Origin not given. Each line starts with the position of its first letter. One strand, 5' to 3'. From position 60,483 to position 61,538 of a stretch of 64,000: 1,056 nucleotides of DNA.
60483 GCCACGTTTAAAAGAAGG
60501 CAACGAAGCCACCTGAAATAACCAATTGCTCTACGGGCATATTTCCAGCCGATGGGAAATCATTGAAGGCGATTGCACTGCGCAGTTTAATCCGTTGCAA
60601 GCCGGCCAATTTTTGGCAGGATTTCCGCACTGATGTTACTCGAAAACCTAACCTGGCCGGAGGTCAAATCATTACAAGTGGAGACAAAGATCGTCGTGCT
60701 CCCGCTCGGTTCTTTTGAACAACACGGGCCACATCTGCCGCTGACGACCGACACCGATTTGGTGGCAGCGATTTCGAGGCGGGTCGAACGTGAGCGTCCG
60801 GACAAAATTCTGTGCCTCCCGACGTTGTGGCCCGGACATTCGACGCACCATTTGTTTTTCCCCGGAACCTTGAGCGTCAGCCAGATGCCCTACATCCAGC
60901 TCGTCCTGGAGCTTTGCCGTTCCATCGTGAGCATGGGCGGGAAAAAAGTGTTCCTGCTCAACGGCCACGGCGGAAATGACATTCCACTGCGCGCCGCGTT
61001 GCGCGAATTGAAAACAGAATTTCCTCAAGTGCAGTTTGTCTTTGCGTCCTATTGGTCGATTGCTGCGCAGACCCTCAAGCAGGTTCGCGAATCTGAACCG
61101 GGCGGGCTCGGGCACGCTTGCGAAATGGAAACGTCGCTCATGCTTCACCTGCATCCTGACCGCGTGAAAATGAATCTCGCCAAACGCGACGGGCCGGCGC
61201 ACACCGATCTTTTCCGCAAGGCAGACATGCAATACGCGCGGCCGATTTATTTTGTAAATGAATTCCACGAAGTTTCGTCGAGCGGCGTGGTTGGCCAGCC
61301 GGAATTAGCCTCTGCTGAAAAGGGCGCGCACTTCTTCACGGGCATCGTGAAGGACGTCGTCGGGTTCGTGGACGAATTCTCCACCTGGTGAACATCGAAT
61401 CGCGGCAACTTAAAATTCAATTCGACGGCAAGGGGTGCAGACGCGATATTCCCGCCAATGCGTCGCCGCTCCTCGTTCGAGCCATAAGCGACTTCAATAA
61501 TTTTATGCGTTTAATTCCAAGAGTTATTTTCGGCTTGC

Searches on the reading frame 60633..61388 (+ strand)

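Call 14: search_protein_families(library=pfam, proteins=[window:60633-61388:+], max_evalue=0.001)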
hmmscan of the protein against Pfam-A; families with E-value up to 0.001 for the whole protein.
window:60633-61388:+ (252 aa): 1 family
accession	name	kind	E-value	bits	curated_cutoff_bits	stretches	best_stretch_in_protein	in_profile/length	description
PF02633.19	Creatininase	-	2.6e-71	240.3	31.3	1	4-245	1-237/238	Creatinine amidohydrolase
